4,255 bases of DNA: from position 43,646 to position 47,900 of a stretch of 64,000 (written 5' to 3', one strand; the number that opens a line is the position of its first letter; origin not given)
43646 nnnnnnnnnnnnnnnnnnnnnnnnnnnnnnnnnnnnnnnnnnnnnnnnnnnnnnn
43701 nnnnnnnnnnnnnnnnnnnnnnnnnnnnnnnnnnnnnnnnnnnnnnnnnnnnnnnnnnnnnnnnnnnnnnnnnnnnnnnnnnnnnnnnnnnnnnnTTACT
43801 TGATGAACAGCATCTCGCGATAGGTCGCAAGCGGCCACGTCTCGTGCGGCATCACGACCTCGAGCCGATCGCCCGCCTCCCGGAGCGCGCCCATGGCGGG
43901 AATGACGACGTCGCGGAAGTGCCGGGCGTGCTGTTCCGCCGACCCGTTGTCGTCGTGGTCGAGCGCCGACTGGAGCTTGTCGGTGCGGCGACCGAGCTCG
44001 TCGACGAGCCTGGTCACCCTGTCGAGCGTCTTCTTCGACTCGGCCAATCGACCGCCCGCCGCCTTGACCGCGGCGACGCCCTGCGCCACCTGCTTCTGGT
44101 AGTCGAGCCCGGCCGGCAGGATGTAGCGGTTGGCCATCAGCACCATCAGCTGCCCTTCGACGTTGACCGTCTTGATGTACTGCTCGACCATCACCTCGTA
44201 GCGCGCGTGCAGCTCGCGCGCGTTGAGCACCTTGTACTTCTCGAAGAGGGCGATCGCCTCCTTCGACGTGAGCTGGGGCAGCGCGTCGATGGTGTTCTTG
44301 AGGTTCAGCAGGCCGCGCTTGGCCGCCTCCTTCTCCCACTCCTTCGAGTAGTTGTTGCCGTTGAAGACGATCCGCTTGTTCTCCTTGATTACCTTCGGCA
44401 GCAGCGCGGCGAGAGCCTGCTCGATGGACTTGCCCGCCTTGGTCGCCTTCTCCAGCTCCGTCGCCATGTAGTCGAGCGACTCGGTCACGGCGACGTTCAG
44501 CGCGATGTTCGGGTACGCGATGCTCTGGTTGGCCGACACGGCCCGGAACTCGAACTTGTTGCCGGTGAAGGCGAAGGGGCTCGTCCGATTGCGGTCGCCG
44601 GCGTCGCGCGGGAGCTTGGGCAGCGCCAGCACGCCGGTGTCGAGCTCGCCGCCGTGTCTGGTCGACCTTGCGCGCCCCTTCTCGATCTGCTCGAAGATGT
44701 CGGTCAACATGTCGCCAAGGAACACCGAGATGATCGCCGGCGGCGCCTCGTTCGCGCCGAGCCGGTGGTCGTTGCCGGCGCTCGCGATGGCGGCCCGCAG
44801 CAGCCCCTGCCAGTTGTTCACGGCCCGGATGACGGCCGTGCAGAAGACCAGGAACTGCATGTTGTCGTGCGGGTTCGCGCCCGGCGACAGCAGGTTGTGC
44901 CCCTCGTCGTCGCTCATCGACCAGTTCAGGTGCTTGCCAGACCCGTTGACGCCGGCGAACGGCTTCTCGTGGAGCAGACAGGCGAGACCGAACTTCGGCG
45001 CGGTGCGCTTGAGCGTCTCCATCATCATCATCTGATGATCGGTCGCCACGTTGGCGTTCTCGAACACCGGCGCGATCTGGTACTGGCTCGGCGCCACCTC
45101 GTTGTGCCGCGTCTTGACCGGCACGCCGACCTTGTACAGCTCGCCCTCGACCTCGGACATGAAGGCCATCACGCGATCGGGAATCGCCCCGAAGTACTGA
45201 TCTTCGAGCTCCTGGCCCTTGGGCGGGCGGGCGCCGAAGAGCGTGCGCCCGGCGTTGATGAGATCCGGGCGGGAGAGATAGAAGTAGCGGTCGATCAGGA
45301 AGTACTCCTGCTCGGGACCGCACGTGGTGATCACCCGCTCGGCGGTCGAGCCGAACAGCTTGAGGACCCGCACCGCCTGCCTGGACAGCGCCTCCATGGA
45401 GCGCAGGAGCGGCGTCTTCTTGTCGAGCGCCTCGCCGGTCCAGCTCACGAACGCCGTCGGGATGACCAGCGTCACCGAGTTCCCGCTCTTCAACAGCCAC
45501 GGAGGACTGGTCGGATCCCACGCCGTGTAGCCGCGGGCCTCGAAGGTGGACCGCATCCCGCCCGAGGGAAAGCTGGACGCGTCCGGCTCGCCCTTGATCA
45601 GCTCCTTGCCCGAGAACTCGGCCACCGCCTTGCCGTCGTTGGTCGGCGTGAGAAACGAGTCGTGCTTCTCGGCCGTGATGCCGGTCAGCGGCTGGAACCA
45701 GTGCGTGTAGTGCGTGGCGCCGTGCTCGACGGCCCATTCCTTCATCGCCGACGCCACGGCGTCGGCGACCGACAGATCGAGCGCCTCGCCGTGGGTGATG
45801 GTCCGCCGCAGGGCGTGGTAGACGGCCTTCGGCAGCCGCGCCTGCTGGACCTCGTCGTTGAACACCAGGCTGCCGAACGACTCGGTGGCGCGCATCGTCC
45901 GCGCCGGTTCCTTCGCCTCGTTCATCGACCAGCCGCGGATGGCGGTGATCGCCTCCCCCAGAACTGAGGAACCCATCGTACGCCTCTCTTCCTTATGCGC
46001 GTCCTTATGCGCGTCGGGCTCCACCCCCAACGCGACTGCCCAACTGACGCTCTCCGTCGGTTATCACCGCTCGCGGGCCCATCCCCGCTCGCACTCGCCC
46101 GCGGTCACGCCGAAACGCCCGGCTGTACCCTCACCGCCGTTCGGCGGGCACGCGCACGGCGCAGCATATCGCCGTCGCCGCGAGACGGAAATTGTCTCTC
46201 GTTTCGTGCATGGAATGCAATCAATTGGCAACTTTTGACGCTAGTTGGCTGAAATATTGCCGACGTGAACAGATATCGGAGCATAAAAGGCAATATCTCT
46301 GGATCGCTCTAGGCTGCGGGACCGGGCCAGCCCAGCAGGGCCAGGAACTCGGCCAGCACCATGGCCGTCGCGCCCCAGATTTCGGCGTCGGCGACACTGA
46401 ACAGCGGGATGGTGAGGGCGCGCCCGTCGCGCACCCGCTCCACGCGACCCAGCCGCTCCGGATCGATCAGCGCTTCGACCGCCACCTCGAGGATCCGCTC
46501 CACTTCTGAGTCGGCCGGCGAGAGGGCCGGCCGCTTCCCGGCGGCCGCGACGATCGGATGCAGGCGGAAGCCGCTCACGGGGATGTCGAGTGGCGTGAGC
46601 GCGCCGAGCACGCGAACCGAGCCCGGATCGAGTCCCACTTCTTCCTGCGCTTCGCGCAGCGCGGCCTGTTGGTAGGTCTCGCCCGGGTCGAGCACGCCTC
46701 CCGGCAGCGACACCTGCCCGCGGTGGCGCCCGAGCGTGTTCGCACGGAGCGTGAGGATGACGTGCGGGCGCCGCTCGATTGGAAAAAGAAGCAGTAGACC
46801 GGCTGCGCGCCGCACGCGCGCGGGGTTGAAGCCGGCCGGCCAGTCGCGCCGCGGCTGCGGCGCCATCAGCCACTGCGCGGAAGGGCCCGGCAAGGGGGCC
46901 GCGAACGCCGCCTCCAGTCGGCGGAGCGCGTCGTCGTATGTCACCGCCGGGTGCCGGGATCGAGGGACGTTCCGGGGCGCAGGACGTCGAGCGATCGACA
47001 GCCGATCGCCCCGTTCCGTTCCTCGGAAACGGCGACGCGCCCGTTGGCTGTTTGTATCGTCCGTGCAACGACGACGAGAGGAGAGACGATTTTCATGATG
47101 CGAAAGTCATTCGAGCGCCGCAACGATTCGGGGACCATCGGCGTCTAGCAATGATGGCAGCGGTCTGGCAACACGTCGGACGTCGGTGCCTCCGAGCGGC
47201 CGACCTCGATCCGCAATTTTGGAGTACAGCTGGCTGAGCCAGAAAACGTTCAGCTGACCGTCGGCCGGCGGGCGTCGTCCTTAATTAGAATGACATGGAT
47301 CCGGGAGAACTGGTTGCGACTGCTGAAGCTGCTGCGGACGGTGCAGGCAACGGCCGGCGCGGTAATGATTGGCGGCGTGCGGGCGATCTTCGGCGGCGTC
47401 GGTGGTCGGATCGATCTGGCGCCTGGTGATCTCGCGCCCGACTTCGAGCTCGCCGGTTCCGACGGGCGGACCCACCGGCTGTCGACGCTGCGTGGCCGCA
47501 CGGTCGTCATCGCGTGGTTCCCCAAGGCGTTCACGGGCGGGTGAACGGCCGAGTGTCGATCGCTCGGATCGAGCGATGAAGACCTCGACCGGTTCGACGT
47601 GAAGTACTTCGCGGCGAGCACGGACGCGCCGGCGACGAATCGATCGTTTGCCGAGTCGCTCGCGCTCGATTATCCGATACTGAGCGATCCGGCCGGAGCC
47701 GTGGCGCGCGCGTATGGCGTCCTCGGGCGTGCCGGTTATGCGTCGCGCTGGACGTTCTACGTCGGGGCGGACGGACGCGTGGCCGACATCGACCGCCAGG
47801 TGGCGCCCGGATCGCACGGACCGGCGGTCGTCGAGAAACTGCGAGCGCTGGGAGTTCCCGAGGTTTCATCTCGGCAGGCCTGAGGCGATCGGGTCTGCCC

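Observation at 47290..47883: In-frame UGA at the peroxidatic-cysteine position of a PrxQ/Bcp peroxiredoxin: candidate selenoprotein with a SECIS-like hairpin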

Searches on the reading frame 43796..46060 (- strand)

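Call 53: search_protein_families(library=pfam, proteins=[window:43796-46060:-])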
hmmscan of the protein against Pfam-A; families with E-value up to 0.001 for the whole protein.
window:43796-46060:- (754 aa): 3 families
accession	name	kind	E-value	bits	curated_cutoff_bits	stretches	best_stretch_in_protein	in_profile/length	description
PF12437.13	GSIII_N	-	3.8e-76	254.6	25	1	59-221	2-160/160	Glutamine synthetase type III N terminal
PF18318.6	Gln-synt_C-ter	-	3.1e-43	146.7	22.7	1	550-666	2-118/118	Glutamine synthetase C-terminal domain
PF00120.29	Gln-synt_C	-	1.7e-17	64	24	1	245-395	22-168/344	Glutamine synthetase, catalytic domain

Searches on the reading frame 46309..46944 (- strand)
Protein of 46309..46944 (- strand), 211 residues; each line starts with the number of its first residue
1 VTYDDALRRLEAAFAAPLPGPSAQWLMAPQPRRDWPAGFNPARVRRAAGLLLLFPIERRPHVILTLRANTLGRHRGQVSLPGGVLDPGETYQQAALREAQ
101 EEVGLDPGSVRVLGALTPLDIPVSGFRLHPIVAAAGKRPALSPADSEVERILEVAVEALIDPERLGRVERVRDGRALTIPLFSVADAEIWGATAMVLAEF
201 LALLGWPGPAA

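Call 53: search_protein_families(library=pfam, proteins=[window:46309-46944:-])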
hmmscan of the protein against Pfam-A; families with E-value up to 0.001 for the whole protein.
window:46309-46944:- (211 aa): 1 family
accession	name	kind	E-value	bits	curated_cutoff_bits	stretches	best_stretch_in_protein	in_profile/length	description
PF00293.34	NUDIX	-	4.4e-15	56.3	21.1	1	45-158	3-117/134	NUDIX domain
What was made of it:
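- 46309..46944 (-): Divergently oriented NUDIX hydrolase gene. It is syntenic context, not part of the recoding element. Pfam NUDIX, E = 4.4e-15 (call 53).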

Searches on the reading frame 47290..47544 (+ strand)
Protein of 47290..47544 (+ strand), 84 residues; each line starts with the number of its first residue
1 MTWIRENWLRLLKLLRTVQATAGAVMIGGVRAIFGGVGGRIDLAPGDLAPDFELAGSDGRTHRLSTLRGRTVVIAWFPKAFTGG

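Call 35: find_encoding_contigs(protein=window:47290-47544:+, flank=10000, max_places=6)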
Protein window:47290-47544:+ (84 aa): 1 contig read that carries it; 1 place shown.
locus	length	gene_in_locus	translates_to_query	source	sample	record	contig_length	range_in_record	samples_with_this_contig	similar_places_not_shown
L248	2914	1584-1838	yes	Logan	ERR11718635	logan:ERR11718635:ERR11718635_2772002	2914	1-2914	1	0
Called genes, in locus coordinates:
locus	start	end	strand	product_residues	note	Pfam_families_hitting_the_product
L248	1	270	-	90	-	?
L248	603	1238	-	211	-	PF00293:NUDIX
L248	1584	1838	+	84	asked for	PF00578:AhpC-TSA (weak), PF08534:Redoxin (weak)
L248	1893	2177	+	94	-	PF00578:AhpC-TSA, PF08534:Redoxin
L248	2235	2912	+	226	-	?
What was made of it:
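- The window's source appears to be a contig longer than 1 Mb, possibly a long-read assembly (call 35).
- Tried and rejected: The contig longer than 1 Mb that apparently holds the window was not returned by the look-up, so the genome could not be walked (call 35).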

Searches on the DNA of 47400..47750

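Call 51: search_rna_families(source=window, start=47400, end=47750, threshold=evalue, max_evalue=10)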
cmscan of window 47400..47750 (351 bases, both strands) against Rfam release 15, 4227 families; matches with E-value up to 10: 2.
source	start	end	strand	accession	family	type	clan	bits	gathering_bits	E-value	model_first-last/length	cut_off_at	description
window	47586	47646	+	RF03934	mir-m107-1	Gene; miRNA;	-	17.6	83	1.2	1-65/65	no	mir-m107-1 microRNA precursor family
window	47572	47619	+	RF01144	sR17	Gene; snRNA; snoRNA; CD-box;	-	12.9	36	1.3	1-55/55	no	Small nucleolar RNA sR17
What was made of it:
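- Tried and rejected: A permissive Rfam scan of 47400-47750 gave only chance miRNA and snoRNA hits at E > 1 (call 51).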
